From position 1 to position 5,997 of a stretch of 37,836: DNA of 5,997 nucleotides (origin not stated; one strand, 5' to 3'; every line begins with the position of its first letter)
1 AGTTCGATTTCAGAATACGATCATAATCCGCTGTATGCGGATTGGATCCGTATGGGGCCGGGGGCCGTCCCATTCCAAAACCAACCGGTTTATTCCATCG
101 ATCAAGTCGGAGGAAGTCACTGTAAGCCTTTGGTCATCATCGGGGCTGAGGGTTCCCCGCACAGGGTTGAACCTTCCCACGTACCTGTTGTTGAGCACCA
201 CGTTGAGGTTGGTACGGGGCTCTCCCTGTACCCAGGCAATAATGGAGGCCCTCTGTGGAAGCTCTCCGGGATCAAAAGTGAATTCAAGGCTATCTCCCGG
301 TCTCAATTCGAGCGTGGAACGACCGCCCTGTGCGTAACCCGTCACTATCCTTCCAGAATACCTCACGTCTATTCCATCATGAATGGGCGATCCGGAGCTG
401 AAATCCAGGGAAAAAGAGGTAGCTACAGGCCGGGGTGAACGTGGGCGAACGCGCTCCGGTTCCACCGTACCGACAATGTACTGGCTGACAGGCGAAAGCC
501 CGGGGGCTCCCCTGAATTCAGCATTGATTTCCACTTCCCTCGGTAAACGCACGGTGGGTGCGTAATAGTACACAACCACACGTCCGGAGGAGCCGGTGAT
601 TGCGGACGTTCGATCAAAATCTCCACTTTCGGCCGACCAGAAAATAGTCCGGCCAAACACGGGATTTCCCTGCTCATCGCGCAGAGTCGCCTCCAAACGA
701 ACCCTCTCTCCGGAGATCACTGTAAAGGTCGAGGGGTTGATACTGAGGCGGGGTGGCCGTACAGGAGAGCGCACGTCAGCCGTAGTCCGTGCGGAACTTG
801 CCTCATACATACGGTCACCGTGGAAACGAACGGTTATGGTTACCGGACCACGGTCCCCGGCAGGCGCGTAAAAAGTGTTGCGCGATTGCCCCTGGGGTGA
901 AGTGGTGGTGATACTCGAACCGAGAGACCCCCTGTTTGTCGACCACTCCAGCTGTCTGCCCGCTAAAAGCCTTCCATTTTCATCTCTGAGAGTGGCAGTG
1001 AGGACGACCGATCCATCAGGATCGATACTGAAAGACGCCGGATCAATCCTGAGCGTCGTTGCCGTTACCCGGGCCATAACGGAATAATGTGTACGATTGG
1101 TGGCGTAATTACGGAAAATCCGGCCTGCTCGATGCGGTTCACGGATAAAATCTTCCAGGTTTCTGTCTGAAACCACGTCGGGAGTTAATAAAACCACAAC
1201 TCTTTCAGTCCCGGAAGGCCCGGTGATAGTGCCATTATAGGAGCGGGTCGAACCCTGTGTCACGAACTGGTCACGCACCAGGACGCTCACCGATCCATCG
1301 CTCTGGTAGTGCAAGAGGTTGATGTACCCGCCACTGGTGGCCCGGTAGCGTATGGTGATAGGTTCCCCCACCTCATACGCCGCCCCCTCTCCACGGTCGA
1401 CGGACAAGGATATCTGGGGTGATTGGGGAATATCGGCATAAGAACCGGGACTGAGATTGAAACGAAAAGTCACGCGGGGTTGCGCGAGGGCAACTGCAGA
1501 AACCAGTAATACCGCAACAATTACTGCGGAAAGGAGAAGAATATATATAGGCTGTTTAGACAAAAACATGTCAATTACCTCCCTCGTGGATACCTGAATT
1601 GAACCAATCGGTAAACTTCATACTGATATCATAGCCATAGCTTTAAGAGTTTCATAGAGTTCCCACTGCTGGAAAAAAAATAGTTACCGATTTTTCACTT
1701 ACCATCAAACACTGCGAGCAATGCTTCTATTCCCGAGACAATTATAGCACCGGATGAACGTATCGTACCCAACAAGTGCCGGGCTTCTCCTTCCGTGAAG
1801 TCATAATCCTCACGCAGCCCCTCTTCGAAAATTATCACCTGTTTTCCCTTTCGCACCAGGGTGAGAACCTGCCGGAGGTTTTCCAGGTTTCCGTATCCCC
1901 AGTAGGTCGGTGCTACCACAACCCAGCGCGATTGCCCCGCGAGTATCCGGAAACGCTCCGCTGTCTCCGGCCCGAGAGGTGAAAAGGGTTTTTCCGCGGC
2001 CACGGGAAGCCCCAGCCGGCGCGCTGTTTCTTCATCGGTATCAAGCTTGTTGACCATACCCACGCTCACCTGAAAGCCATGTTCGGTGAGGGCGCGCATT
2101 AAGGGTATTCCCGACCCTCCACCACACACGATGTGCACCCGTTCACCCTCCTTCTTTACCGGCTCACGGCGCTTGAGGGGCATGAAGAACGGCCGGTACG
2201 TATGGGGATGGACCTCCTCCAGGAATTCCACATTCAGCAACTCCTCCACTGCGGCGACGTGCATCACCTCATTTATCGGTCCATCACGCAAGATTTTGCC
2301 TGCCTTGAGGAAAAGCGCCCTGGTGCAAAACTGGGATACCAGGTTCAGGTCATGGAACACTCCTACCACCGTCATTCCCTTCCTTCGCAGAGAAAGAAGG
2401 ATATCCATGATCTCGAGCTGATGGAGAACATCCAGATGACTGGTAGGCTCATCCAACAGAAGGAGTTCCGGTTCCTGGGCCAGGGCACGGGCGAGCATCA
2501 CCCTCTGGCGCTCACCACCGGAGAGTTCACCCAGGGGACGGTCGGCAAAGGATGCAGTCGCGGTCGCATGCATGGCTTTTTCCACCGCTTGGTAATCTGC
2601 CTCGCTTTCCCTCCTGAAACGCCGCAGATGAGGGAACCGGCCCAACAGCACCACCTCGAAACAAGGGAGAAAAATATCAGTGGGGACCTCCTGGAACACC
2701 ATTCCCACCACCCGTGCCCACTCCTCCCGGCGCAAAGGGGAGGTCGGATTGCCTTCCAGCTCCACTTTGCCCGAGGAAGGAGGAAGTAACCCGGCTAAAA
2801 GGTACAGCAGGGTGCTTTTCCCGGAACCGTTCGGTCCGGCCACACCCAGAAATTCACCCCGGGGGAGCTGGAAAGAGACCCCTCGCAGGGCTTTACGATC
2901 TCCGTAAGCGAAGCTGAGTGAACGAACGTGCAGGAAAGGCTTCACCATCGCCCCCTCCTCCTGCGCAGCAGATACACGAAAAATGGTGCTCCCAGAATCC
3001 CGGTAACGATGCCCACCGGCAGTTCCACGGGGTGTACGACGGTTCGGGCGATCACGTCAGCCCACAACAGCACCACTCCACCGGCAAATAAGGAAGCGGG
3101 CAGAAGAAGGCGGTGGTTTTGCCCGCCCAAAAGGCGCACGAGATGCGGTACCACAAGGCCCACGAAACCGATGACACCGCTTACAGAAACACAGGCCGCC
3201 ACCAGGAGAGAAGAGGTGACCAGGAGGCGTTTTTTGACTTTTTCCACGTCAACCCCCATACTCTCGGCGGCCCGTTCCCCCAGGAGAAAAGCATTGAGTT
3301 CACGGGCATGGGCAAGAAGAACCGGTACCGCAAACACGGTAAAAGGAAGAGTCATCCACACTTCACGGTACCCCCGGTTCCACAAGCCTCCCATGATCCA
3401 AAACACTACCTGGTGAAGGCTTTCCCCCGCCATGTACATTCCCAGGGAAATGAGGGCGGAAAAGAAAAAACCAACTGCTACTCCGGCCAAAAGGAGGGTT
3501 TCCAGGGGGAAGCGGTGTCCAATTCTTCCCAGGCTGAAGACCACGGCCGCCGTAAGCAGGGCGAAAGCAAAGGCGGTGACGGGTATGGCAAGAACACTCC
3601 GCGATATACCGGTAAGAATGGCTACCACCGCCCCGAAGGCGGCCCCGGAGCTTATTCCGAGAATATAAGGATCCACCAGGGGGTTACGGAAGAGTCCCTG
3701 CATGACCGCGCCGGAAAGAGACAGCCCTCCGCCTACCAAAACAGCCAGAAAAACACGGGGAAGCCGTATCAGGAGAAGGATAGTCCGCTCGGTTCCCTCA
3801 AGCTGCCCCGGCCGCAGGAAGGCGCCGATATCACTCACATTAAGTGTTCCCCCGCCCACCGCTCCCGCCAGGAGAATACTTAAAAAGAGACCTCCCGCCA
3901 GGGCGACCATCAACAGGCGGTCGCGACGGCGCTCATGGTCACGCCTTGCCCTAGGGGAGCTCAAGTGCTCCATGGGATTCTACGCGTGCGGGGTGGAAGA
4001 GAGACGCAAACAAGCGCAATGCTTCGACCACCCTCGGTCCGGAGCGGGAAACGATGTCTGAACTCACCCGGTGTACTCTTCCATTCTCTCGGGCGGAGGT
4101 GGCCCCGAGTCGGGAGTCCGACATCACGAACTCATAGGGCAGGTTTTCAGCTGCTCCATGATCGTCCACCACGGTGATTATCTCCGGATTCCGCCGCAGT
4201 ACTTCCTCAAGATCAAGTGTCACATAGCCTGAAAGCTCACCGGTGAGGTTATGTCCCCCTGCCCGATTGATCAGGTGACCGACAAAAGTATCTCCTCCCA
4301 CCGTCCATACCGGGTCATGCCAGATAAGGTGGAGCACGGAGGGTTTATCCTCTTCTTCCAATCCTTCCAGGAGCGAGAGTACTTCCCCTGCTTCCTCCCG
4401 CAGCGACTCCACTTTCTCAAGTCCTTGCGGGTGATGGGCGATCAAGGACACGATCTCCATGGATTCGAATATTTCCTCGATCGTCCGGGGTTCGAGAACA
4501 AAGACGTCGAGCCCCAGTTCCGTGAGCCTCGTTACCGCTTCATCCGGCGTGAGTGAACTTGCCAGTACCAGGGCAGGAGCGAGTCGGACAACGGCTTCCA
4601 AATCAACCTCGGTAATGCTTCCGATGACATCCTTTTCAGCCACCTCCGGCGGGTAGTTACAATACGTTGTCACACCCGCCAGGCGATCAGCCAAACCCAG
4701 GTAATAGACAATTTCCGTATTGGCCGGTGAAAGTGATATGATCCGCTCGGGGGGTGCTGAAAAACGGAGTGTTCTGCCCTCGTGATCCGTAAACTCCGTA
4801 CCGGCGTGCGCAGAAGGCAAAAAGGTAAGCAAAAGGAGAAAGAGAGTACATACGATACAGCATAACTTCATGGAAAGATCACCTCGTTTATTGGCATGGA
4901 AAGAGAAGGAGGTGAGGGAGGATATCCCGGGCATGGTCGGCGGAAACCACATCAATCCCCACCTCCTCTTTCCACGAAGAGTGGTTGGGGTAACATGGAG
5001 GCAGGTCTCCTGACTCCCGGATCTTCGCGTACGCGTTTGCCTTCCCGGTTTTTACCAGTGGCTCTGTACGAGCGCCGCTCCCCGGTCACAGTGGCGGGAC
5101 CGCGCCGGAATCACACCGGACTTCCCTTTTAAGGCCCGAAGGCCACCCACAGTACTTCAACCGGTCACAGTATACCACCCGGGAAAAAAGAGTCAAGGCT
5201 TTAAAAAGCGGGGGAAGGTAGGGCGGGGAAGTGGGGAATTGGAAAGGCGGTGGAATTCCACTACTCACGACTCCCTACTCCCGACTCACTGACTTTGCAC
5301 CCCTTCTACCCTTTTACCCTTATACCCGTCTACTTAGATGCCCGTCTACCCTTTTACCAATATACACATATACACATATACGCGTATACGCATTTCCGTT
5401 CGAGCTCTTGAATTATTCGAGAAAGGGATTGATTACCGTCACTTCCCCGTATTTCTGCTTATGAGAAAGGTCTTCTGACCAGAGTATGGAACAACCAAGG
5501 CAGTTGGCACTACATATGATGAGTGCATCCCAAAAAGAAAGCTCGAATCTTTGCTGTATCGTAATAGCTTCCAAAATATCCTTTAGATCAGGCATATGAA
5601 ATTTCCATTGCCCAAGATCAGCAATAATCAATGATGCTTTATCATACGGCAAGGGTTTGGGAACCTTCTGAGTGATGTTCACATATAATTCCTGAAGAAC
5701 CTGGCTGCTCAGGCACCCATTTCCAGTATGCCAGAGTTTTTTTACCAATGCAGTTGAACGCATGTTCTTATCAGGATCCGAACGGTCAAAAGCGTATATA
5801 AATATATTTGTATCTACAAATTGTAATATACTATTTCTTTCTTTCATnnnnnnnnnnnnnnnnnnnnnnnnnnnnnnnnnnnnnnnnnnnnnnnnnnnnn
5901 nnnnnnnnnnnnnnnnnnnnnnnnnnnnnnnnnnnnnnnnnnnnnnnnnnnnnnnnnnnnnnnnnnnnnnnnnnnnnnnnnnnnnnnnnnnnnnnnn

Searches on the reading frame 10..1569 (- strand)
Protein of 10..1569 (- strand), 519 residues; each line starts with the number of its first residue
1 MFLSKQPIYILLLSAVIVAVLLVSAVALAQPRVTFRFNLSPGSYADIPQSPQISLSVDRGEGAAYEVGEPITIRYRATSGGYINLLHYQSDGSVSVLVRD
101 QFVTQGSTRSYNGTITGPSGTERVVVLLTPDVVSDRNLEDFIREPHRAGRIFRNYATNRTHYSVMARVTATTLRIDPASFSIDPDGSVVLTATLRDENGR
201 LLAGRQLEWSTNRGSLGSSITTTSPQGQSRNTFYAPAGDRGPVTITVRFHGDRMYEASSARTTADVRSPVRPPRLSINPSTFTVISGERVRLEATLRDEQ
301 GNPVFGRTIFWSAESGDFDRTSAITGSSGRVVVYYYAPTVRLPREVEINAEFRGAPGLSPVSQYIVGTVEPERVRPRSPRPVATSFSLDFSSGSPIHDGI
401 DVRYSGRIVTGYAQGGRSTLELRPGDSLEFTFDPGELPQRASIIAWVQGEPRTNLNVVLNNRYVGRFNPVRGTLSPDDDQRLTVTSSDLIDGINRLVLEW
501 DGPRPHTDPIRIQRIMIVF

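Call 82: search_protein_families(library=pfam, max_evalue=0.00001, proteins=[window:10-1569:-])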
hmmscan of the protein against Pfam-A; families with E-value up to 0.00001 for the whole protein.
window:10-1569:- (519 aa): 3 families
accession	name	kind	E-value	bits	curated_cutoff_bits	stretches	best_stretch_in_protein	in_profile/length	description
PF02369.22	Big_1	-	5.1e-16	59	34.9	2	172-253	3-84/93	Bacterial Ig-like domain (group 1)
PF09134.16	Invasin_D3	-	1.9e-10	41.6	33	1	170-257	4-90/98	Invasin, domain 3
PF14326.11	DUF4384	-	2e-08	34.7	27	1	65-130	2-79/81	Domain of unknown function (DUF4384)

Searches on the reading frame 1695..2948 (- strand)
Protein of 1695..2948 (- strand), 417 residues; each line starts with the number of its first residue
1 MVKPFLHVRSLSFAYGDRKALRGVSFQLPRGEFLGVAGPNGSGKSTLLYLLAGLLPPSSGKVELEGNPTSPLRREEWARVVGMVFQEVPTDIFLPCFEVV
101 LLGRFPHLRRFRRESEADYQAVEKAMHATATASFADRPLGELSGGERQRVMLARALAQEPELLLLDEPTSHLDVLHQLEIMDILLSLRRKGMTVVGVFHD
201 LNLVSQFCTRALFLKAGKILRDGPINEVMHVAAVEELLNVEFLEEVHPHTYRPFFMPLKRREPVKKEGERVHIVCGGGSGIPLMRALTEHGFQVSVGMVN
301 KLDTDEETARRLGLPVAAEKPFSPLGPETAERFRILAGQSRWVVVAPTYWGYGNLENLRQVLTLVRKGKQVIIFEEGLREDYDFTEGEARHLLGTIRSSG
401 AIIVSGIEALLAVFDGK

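Call 82: search_protein_families(library=pfam, max_evalue=0.00001, proteins=[window:1695-2948:-])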
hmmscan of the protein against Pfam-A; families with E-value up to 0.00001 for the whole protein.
window:1695-2948:- (417 aa): 2 families
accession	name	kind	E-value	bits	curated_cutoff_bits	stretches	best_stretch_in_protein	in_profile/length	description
PF00005.33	ABC_tran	-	9e-35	120.7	25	1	21-170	1-137/137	ABC transporter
PF13304.12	AAA_21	-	1.5e-07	32.2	27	0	35-54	3-22/304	AAA domain, putative AbiEii toxin, Type IV TA system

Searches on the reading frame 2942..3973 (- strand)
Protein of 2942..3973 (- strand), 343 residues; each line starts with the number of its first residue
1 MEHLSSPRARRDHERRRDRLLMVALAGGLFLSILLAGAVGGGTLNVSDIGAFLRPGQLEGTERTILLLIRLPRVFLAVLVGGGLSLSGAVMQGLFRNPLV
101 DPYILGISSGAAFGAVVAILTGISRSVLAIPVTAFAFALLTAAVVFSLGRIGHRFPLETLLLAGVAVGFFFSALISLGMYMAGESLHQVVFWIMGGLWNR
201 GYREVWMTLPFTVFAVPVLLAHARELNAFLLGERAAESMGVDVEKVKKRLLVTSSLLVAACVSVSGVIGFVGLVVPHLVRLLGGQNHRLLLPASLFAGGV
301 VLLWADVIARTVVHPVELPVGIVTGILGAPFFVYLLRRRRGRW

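Call 82: search_protein_families(library=pfam, max_evalue=0.00001, proteins=[window:2942-3973:-])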
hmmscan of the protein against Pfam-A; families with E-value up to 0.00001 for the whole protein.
window:2942-3973:- (343 aa): 1 family
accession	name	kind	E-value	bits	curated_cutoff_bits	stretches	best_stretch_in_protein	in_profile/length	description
PF01032.23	FecCD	-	5.4e-95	318.5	26.5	1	29-338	2-311/311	FecCD transport family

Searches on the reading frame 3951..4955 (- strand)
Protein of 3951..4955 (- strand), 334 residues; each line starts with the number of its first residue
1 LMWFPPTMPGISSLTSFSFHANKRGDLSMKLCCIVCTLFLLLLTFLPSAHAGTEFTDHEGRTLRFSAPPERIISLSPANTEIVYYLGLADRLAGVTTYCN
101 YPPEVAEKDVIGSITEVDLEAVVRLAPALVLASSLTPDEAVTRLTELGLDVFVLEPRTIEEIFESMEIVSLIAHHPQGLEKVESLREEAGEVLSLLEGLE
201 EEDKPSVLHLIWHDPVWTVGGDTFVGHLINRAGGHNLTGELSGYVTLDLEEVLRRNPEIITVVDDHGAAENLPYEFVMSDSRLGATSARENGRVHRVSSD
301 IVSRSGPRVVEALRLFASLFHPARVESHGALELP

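Call 13: search_protein_families(library=pfam, proteins=[window:3951-4955:-])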
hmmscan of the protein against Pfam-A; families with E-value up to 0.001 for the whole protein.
window:3951-4955:- (334 aa): 1 family
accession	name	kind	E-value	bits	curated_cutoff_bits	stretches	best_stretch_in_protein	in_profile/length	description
PF01497.23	Peripla_BP_2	-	5.8e-21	75.4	27.5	1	72-296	1-230/235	Periplasmic binding protein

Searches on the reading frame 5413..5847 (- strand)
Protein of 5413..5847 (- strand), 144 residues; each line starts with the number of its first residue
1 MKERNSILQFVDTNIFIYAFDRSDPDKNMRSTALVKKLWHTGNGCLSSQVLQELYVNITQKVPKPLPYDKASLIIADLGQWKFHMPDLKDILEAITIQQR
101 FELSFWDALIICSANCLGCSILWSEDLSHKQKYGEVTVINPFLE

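Call 13: search_protein_families(library=pfam, proteins=[window:5413-5847:-])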
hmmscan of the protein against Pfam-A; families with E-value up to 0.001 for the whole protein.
window:5413-5847:- (144 aa): 1 family
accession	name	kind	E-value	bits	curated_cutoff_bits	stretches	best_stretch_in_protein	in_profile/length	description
PF01850.27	PIN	-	1.6e-09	38.9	23.6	1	10-131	2-116/120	PIN domain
